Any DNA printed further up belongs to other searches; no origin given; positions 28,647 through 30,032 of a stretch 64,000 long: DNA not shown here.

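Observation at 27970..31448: Bacterial ERG4/ERG24-type sterol reductase homolog co-transcribed with an SDR and followed by catalase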

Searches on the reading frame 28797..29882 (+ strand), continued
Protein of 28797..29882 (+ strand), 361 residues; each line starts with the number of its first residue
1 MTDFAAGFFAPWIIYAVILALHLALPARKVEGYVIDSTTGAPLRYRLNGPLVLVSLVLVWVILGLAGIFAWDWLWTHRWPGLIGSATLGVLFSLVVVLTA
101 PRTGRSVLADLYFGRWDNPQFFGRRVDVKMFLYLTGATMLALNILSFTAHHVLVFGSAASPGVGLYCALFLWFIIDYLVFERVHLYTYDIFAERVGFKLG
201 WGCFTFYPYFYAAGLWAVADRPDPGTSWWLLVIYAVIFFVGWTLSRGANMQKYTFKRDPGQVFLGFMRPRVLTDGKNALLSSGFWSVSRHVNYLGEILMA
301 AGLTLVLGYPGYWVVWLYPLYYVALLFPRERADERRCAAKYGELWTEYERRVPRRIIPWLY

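Call 16: find_related_loci(query=window:28797-29882:+, collection=genome_contigs, flank=6000)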
Query window:28797-29882:+ (361 aa) in genome_contigs; peptide patterns used: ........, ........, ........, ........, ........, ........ (x = any residue, [..] = any of these).
329 stretches matched a pattern; 314 encode a relative of the query (tblastn E <= 1e-3); the best 80 are kept; 80 distinct loci.
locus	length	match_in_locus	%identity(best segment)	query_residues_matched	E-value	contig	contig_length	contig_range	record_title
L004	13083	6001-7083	86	1-361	0e+0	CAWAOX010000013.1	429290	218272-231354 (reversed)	MAG: uncultured Actinomycetota bacterium isolate MFD02979.bin.1.129 genome assembly, contig: contig_35935, whole genome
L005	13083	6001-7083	80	1-361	0e+0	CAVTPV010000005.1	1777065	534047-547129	MAG: uncultured Actinomycetota bacterium isolate MFD00905.bin.2.193 genome assembly, contig: contig_9521, whole genome s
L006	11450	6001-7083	81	1-361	0e+0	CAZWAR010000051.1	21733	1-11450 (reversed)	MAG TPA_asm: uncultured Gaiellales bacterium isolate binchicken_co129_799 genome assembly, contig: NODE_6786_length_2173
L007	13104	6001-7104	83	1-361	0e+0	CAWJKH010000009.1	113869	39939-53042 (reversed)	MAG: uncultured Actinomycetota bacterium isolate MFD05942.bin.2.111 genome assembly, contig: contig_98953, whole genome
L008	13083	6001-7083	82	1-361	0e+0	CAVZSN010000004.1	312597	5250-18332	MAG: uncultured Actinomycetota bacterium isolate MFD00709.bin.2.159 genome assembly, contig: contig_22494, whole genome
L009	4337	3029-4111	75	1-361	0e+0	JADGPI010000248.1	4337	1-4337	MAG: Thermoleophilia bacterium isolate Chersky_299 k127_18577125, whole genome shotgun sequence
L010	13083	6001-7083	80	1-361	1e-180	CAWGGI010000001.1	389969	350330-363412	MAG: uncultured Actinomycetota bacterium isolate MFD02979.bin.2.61 genome assembly, contig: contig_110904, whole genome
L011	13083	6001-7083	76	1-361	2e-178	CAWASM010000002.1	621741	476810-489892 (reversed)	MAG: uncultured Actinomycetes bacterium isolate MFD02416.bin.2.126 genome assembly, contig: contig_46103, whole genome s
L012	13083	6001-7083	73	1-361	2e-174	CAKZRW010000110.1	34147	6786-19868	MAG TPA_asm: uncultured actinobacterium isolate SRR5214706_bin.117_CONCOCT_v1.1_MAG genome assembly, contig: ERZ1744544.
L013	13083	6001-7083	70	1-361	2e-170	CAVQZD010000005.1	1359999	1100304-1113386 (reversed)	MAG: uncultured Actinomycetes bacterium isolate MFD04716.bin.1.302 genome assembly, contig: contig_4813, whole genome sh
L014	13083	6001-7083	72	1-361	5e-169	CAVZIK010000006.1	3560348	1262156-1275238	MAG: uncultured Actinomycetes bacterium isolate MFD02416.bin.1.65 genome assembly, contig: contig_18476, whole genome sh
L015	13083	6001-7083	70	1-361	1e-168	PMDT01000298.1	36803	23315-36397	MAG: Spirochaetaceae bacterium isolate fen_1365 73.20120700_E2X.184_contig_41063, whole genome shotgun sequence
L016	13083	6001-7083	70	1-361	1e-168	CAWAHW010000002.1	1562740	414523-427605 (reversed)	MAG: uncultured Spirochaetota bacterium isolate MFD01476.bin.1.137 genome assembly, contig: contig_18345, whole genome s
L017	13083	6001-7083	73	1-361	2e-164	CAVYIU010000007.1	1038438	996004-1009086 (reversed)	MAG: uncultured Spirochaetota bacterium isolate MFD01476.bin.2.126 genome assembly, contig: contig_19416, whole genome s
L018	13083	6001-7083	72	1-361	2e-163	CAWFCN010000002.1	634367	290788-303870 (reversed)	MAG: uncultured Actinomycetes bacterium isolate MFD04716.bin.1.353 genome assembly, contig: contig_11764, whole genome s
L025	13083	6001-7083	62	1-361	4e-146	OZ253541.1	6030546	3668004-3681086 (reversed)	MAG: Candidatus Rariloculaceae bacterium isolate 9a525eeb-f008-4404-a84b-82d39665a360 genome assembly, chromosome: 1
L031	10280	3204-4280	62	7-361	1e-142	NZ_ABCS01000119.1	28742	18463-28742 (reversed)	Plesiocystis pacifica SIR-1 1103186006206, whole genome shotgun sequence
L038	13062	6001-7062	61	7-361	3e-138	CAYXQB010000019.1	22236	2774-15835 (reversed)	MAG TPA_asm: uncultured Flavobacteriaceae bacterium isolate SRP150892_co2_40 genome assembly, contig: NODE_3154_length_2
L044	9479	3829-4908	61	1-361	9e-134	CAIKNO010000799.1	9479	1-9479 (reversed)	MAG: uncultured Sandaracinus sp. isolate KT_bin-1087 genome assembly, contig: bin-1087:799/816, whole genome shotgun seq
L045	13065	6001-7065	60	6-361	7e-134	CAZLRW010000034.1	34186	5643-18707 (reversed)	MAG TPA_asm: uncultured Flavobacteriaceae bacterium isolate SRP287051_co2_163 genome assembly, contig: NODE_2703_length_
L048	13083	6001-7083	61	1-361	7e-130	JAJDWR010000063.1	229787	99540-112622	MAG: Gammaproteobacteria bacterium isolate jk18x25bins.5 k141_427439, whole genome shotgun sequence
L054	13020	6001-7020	58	21-361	2e-127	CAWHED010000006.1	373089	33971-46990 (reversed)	MAG: uncultured Bacteroidales bacterium isolate MFD00905.bin.1.160 genome assembly, contig: contig_42078, whole genome s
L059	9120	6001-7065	66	7-361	1e-144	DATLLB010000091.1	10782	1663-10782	MAG TPA_asm: Enhygromyxa sp. isolate SMAG_U13737 k141_2274431, whole genome shotgun sequence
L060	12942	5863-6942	56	1-361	1e-126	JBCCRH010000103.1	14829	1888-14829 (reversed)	MAG: Bacteroidota bacterium isolate P01_D01_bin.26 k141_3226708_length_14829_cov_37.5337, whole genome shotgun sequence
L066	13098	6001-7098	44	2-361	2e-91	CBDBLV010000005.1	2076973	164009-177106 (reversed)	MAG: Dehalococcoidia bacterium isolate ee5483b1-fc76-4e64-9a74-85ffbb356386 genome assembly, contig: contig_5, whole gen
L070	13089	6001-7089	45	2-361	4e-90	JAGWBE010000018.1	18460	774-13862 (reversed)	MAG: Dehalococcoidia bacterium isolate 277c_25 scaffold_3355, whole genome shotgun sequence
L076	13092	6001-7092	44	2-361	3e-89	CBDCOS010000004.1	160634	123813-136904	MAG: uncultured Candidatus Binatia bacterium isolate b8bb52a1-eb1f-432d-8f15-544989f8edd8 genome assembly, contig: conti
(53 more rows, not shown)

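Call 31: search_protein_families(library=pfam, proteins=[L031:1609-3165:-, L031:4277-4906:-, L031:5532-6587:-, L059:3782-4948:-, L059:7014-7958:+, L059:4825-5982:+, L060:4813-5847:+, L060:3890-4726:+, L048:5179-5850:+, L048:3369-5090:+], max_evalue=0.001)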
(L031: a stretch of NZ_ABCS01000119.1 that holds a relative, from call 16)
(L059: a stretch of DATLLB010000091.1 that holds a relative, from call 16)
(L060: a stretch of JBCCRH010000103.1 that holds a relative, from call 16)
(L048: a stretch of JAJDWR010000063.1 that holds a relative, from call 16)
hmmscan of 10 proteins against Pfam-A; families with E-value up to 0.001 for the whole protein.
L031:1609-3165:- (518 aa): 1 family
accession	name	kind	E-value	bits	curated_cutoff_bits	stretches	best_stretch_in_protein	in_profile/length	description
PF00691.25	OmpA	-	6.9e-10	39.6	27.2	1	258-365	2-98/98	OmpA family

L031:4277-4906:- (209 aa): 2 families
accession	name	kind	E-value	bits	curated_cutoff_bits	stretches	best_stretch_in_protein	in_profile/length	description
PF00132.30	Hexapep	-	3.2e-15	55.5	27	1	148-182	2-36/36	Bacterial transferase hexapeptide (six repeats)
PF14602.12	Hexapep_2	-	2.3e-09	37.2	27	1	148-182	2-34/34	Hexapeptide repeat of succinyl-transferase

L031:5532-6587:- (351 aa): 2 families
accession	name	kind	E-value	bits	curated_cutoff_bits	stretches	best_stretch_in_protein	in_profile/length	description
PF00753.33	Lactamase_B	-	1.2e-13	51.9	22.7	1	104-251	9-161/196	Metallo-beta-lactamase superfamily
PF19583.5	ODP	-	0.00043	20.7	27.2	0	103-243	5-139/194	ODP family beta lactamase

L059:3782-4948:- (388 aa): 8 families
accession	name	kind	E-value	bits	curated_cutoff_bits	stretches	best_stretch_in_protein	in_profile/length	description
PF00891.24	Methyltransf_2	-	3.2e-16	59.7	22.3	1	212-350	63-195/210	O-methyltransferase domain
PF21212.3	Dimerisation2-like_dom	-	8.5e-15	55.3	27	1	50-119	3-72/72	Dimerisation2-like domain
PF08242.18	Methyltransf_12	-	4.6e-09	37.3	30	1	216-314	1-97/98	Methyltransferase domain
PF13649.12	Methyltransf_25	-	5.2e-08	33.9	27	1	216-311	2-95/97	Methyltransferase domain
PF13489.12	Methyltransf_23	-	1e-05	25.7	27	1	210-369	21-162/164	Methyltransferase domain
PF08241.18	Methyltransf_11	-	0.00043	21.3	21.2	1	216-317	1-95/95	Methyltransferase domain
PF06969.22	HemN_C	-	0.00071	20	24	0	78-128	16-67/67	HemN C-terminal domain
PF08100.18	Dimerisation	-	0.00072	19.8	25.6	0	57-126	18-88/93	O-methyltransferase dimerisation domain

L059:7014-7958:+ (314 aa): 2 families
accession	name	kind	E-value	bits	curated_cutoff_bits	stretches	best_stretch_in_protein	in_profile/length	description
PF06966.17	DUF1295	-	1.2e-51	175.9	20.4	1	71-302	2-234/235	Protein of unknown function (DUF1295)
PF04191.18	PEMT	-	3.6e-05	24.6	25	1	223-292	40-100/105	Phospholipid methyltransferase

L059:4825-5982:+ (386 aa): 0 families

L060:4813-5847:+ (344 aa): 1 family
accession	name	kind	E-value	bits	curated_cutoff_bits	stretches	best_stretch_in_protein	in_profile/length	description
PF02618.21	YceG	-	3.3e-75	253.5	32.4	1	42-333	1-275/275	YceG-like family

L060:3890-4726:+ (278 aa): 2 families
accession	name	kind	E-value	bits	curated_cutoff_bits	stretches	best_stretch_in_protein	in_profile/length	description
PF02548.21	Pantoate_transf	-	1.1e-111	372.9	28.7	1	16-274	1-259/259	Ketopantoate hydroxymethyltransferase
PF13714.12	PEP_mutase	-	2.5e-05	24.4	31.5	1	23-133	2-109/240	Phosphoenolpyruvate phosphomutase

L048:5179-5850:+ (223 aa): 6 families
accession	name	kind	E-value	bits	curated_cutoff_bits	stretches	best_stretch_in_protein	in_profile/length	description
PF00406.28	ADK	-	8.4e-52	175.7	26.8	1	5-189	1-149/151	Adenylate kinase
PF13207.12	AAA_17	-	2.2e-25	90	27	1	6-129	1-124/136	AAA domain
PF13238.12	AAA_18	-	1.5e-07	32.4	29.4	1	3-133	1-117/128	AAA domain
PF05191.20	ADK_lid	-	6.9e-07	29.5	26.6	1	127-162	1-36/36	Adenylate kinase, active site lid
PF13671.12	AAA_33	-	0.00013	22.8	27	1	3-129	2-120/143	AAA domain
PF13521.12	AAA_28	-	0.00013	22.7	27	0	2-177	1-141/164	AAA domain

L048:3369-5090:+ (573 aa): 5 families
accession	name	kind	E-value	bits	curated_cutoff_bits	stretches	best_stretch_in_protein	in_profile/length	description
PF01593.30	Amino_oxidase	-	2.4e-43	149.5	19.8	1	107-566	1-442/443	Flavin containing amine oxidoreductase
PF13450.12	NAD_binding_8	-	2.3e-11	44.3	21.9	1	102-142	1-41/68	NAD(P)-binding Rossmann-like domain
PF01266.30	DAO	-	3.5e-08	33.8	27.9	1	99-141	1-42/353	FAD dependent oxidoreductase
PF01494.25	FAD_binding_3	-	2.1e-06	27.7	22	1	98-130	2-34/349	FAD binding domain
PF00890.30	FAD_binding_2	-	1.3e-05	25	20.4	1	100-139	2-41/414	FAD binding domain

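Call 40: search_protein_representatives(protein=window:28797-29882:+)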
Query: 361 residues. Proteins with E-value up to 0.001 (for the whole library): 1724; up to 1e-10: 888; up to 1e-30: 185. The best 150 are listed.
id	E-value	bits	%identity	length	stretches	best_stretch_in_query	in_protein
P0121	4.2e-134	464.0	57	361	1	1-361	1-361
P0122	1.7e-114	399.5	71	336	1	38-282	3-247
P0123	7.5e-87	308.4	52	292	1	7-296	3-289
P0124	2.0e-85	303.8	65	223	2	139-308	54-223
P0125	1.3e-82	294.5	45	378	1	3-361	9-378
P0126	5.3e-80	285.9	52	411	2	103-360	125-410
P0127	1.4e-79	284.4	45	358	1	6-361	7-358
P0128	8.3e-79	282.0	43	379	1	6-361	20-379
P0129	1.6e-76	274.4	59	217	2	199-360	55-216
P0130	1.3e-74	268.2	46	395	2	104-361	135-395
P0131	2.5e-74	267.2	46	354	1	13-361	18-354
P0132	4.1e-74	266.5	69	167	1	195-361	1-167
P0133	1.0e-73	265.2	48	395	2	111-361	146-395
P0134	2.0e-73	264.2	66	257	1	19-203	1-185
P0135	1.9e-72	261.0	47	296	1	3-275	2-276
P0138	2.4e-70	254.1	46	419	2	120-361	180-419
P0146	4.5e-66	240.0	49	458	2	106-361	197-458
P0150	1.2e-65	238.6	46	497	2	107-361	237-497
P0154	2.7e-64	234.1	44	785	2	106-330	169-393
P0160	3.2e-63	230.6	42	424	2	104-361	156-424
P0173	3.4e-61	223.9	41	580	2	111-361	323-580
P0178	4.1e-60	220.4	42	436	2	105-361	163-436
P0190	3.1e-56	207.6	41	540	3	162-361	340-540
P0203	2.0e-50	188.5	39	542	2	125-361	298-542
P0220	3.6e-43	164.6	38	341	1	36-361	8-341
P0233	1.5e-39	152.7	41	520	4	163-262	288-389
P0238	3.9e-39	151.3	38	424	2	106-361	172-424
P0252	1.2e-36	143.1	32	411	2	102-361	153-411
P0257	8.2e-36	140.4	32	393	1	23-361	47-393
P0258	1.4e-35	139.6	45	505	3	124-256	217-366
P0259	2.5e-35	138.8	32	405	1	9-361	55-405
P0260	4.2e-35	138.0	37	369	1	24-361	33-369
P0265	7.9e-35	137.1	36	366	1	16-361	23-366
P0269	2.1e-34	135.8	35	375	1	5-361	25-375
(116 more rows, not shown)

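Call 44: list_cluster_members(proteins=[P0126, P0130, P0133, P0138, P0146, P0150, P0154, P0173, P0160, P0178])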
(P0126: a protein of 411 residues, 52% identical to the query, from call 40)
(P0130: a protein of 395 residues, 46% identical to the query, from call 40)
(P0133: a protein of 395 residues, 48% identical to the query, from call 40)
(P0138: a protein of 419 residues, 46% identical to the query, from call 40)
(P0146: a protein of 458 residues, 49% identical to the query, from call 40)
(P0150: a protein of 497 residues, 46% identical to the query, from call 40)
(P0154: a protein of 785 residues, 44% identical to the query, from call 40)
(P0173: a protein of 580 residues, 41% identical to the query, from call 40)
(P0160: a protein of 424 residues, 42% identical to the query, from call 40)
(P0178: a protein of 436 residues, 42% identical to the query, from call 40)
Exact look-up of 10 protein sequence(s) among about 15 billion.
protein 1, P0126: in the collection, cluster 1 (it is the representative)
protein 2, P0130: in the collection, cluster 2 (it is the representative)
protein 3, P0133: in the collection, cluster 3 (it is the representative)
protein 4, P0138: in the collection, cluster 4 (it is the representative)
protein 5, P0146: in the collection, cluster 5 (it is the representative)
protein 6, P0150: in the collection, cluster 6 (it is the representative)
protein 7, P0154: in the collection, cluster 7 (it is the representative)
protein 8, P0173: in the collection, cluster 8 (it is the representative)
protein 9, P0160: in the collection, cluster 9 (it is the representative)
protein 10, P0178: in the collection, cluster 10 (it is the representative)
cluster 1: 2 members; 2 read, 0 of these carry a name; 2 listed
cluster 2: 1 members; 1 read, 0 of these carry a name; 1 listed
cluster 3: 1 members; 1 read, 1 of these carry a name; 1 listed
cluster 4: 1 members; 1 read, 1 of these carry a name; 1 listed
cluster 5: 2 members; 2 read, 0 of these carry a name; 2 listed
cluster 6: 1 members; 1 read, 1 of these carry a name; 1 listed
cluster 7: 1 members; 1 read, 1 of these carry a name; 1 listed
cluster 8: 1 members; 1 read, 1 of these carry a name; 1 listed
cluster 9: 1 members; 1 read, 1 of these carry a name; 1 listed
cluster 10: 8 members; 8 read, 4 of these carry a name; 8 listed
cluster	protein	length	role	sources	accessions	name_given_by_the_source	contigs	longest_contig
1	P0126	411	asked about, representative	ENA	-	-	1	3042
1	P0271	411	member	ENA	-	-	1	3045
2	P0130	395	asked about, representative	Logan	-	-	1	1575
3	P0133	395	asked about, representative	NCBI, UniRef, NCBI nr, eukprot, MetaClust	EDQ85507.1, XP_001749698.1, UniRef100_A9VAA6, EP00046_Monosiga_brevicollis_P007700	uncharacterized protein MONBRDRAFT_29161 [Monosiga brevicollis MX1] | Uncharacterized protein n=1 Tax=Monosiga brevicollis TaxID=81824 RepID=A9VAA6_MONBE | XP_001749698.1 hypothetical protein [Monosiga brevicollis MX1]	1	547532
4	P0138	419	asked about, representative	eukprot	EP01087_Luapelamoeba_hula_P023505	TRINITY_DN8654_c0_g1_i1.p1 TRINITY_DN8654_c0_g1~~TRINITY_DN8654_c0_g1_i1.p1 ORF ...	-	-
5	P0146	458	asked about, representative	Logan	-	-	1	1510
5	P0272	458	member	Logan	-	-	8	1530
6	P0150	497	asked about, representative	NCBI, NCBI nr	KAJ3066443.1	hypothetical protein HDU98_010217 [Podochytrium sp. JEL0797]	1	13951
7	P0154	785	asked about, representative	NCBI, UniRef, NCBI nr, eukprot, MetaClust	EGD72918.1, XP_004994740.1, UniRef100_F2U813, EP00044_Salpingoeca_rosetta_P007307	ergosterol biosynthesis ERG4/ERG24 family protein [Salpingoeca rosetta] | Ergosterol biosynthesis ERG4/ERG24 family protein n=1 Tax=Salpingoeca rosetta (strain ... | XP_004994740.1 ergosterol biosynthesis ERG4/ERG24 family protein [Salpingoeca rosetta]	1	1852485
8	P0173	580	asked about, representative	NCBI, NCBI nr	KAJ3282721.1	hypothetical protein HK104_010759 [Borealophlyctis nickersoniae]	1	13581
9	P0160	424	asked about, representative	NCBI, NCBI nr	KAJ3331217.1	hypothetical protein HDU76_003765 [Blyttiomyces sp. JEL0837]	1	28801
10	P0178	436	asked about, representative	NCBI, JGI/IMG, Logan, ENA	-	hypothetical protein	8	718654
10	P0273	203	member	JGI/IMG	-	protein-S-isoprenylcysteine O-methyltransferase Ste14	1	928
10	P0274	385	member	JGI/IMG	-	protein-S-isoprenylcysteine O-methyltransferase Ste14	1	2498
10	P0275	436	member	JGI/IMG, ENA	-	protein-S-isoprenylcysteine O-methyltransferase Ste14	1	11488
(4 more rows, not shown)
